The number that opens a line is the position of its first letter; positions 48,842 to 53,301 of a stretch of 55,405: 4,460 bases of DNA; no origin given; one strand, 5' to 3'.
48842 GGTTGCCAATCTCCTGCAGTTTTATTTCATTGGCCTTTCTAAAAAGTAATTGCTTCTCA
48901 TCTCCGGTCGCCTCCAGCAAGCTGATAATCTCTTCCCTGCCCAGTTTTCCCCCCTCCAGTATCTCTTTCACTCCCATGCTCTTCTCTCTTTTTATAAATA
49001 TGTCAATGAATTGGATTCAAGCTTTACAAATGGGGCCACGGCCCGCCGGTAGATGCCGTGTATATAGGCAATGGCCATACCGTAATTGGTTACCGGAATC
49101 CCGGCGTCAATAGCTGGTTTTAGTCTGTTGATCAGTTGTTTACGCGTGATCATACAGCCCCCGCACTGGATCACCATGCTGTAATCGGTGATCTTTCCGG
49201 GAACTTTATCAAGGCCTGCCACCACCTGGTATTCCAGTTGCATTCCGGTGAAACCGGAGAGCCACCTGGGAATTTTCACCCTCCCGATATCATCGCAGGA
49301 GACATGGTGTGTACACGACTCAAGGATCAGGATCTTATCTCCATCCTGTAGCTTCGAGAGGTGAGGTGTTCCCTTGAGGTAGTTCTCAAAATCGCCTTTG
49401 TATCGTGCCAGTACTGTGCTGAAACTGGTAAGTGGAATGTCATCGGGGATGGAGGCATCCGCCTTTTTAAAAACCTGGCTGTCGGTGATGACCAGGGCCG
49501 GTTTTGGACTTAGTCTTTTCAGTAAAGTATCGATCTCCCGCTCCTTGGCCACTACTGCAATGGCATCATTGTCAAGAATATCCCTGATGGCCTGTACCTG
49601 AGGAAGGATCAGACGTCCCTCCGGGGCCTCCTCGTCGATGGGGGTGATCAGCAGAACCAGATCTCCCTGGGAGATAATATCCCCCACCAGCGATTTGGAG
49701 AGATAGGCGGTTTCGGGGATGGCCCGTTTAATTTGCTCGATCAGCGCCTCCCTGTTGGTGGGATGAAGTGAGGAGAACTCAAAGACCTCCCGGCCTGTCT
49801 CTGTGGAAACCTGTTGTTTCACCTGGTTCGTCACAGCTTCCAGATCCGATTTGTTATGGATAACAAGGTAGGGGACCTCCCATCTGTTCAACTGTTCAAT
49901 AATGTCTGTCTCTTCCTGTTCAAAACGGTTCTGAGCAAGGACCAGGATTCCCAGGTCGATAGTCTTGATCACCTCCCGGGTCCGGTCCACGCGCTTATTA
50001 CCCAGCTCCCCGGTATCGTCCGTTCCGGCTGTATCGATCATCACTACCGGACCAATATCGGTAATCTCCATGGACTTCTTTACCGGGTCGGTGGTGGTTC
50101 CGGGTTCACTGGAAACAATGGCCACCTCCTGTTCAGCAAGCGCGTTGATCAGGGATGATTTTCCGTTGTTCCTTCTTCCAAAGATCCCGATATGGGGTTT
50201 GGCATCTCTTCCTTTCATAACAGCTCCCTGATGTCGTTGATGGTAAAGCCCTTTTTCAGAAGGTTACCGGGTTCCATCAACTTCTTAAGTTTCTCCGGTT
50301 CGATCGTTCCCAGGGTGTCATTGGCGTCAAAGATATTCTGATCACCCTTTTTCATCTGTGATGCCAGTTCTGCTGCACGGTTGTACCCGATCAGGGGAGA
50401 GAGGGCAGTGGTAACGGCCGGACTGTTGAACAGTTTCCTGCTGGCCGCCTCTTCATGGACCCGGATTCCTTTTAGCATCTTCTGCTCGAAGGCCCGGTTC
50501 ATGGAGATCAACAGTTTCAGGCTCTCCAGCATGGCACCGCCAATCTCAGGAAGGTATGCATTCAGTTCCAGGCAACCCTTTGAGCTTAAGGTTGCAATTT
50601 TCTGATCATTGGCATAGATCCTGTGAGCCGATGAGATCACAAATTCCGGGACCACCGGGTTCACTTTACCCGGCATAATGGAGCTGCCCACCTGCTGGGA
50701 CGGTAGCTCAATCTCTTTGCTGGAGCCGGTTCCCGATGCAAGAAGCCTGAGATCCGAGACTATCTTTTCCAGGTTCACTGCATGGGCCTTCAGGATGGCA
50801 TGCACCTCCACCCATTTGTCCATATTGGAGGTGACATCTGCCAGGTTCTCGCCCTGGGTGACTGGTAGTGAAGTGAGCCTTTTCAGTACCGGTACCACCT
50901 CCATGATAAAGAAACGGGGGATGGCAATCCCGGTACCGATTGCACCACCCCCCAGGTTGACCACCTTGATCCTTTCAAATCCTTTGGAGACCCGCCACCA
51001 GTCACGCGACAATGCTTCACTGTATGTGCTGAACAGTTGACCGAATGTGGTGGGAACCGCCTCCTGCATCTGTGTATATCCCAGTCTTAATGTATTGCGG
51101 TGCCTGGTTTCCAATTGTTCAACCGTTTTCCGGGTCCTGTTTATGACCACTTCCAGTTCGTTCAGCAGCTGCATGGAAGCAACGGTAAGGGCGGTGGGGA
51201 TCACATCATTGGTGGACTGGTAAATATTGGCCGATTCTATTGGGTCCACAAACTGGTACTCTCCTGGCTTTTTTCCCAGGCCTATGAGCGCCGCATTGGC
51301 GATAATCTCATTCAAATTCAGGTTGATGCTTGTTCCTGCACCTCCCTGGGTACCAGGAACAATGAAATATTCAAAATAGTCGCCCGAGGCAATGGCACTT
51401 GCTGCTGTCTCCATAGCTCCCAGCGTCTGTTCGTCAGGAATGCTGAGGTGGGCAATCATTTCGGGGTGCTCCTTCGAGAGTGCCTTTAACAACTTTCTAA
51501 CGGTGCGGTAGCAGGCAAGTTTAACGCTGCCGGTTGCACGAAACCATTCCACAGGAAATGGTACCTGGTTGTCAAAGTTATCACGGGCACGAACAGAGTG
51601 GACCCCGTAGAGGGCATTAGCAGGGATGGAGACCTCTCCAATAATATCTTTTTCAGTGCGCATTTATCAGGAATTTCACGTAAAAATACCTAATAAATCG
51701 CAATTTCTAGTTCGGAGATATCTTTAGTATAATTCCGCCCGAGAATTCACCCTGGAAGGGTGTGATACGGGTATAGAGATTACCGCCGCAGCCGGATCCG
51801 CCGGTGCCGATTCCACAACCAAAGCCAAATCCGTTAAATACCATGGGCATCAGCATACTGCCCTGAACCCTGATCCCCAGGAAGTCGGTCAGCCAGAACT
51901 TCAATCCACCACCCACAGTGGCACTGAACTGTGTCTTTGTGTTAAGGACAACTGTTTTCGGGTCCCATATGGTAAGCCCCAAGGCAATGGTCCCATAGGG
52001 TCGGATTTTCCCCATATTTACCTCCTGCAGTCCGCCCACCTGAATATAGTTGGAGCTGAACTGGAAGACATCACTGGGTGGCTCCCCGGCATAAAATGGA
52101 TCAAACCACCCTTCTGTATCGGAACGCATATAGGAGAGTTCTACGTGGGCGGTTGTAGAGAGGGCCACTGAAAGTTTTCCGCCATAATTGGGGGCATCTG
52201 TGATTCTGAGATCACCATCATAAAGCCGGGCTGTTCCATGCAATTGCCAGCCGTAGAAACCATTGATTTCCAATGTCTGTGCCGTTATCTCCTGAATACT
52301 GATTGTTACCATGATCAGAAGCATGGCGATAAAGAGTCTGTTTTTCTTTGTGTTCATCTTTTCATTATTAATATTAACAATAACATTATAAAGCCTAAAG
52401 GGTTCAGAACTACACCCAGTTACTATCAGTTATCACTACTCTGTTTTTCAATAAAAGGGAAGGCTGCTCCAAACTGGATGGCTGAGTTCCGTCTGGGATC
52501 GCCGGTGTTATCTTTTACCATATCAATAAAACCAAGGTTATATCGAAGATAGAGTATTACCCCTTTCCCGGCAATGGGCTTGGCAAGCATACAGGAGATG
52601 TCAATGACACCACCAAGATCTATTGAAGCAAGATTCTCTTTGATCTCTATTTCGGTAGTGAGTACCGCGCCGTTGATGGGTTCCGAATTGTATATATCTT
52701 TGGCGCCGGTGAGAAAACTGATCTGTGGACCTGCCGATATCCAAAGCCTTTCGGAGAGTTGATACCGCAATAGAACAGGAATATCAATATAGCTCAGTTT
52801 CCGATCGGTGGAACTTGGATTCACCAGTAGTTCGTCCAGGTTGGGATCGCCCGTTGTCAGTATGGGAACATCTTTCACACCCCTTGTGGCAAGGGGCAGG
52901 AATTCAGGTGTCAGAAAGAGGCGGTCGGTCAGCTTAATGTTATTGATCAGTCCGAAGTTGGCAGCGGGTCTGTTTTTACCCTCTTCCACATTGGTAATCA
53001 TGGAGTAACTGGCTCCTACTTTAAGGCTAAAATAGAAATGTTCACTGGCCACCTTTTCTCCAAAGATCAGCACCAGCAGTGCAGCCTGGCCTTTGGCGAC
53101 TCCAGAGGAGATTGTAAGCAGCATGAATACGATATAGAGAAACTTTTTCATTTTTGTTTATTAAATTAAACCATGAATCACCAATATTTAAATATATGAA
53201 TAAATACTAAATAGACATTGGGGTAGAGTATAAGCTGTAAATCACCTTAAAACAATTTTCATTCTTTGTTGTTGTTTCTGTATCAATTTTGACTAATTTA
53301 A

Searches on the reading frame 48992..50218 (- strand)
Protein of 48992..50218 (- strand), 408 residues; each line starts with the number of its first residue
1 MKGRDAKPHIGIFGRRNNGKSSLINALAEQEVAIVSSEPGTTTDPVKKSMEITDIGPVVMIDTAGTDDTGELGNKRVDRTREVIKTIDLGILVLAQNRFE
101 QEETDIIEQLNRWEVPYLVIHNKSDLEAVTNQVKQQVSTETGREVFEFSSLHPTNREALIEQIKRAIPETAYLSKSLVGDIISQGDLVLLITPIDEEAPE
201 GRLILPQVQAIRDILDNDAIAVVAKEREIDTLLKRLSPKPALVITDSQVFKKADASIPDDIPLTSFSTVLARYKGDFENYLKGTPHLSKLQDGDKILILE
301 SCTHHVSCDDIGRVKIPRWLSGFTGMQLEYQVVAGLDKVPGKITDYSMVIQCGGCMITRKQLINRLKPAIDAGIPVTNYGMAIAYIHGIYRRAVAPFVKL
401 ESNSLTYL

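Call 81: search_protein_families(library=pfam, proteins=[window:48992-50218:-], max_evalue=0.001)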
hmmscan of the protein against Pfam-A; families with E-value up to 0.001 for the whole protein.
window:48992-50218:- (408 aa): 8 families
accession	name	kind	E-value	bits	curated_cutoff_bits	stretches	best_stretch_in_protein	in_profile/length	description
PF18133.7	HydF_tetramer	-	4.4e-44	149.5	22.6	1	279-396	2-118/118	Hydrogen maturase F tetramerization domain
PF18128.7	HydF_dimer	-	1.5e-39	134.5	23.4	1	177-275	1-99/99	Hydrogen maturase F dimerization domain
PF01926.29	MMR_HSR1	-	1.5e-20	73.8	21.9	1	9-123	1-113/113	50S ribosome-binding GTPase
PF00350.29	Dynamin_N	-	5.7e-07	30.1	27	1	10-42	1-33/168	Dynamin family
PF00071.28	Ras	-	2.9e-05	24.1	21.6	1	12-167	4-160/162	Ras family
PF02421.24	FeoB_N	-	4.5e-05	23.5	27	1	10-162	3-155/156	Ferrous iron transport protein B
PF00009.33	GTP_EFTU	-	0.00015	21.8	26.5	0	58-168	71-187/188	Elongation factor Tu GTP binding domain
PF04548.22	AIG1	-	0.00035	20.4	27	1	12-111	5-108/212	AIG1 family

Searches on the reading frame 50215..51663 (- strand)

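Call 81: search_protein_families(library=pfam, proteins=[window:50215-51663:-], max_evalue=0.001)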
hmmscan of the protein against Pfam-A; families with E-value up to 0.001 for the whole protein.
window:50215-51663:- (482 aa): 2 families
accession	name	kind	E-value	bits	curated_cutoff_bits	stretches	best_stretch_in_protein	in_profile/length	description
PF00206.25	Lyase_1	-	5.5e-56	190.7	27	1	10-349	2-310/312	Lyase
PF10415.14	FumaraseC_C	-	1.7e-08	35.2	32.5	1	419-469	3-53/54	Fumarase C C-terminus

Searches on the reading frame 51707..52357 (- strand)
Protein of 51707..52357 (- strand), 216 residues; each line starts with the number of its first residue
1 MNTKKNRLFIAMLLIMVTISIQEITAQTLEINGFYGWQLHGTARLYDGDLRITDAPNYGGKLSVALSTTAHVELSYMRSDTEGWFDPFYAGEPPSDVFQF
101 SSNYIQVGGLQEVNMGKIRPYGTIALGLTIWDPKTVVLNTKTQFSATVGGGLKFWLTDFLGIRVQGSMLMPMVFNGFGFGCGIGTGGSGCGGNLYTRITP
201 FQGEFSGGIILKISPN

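Call 81: search_protein_families(library=pfam, proteins=[window:51707-52357:-], max_evalue=0.001)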
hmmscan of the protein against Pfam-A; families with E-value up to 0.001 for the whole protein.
window:51707-52357:- (216 aa): 1 family
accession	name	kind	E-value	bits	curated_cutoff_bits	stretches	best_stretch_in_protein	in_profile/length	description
PF13505.12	OMP_b-brl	-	0.00023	21.8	28.7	1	16-164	6-148/175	Outer membrane protein beta-barrel domain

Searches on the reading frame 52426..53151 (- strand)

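Call 81: search_protein_families(library=pfam, proteins=[window:52426-53151:-], max_evalue=0.001)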
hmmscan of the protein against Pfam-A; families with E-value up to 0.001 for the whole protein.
window:52426-53151:- (241 aa): 1 family
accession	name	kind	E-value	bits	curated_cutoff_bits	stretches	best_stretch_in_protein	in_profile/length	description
PF13568.12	OMP_b-brl_2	-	1.4e-13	51.7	27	1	40-211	10-173/175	Outer membrane protein beta-barrel domain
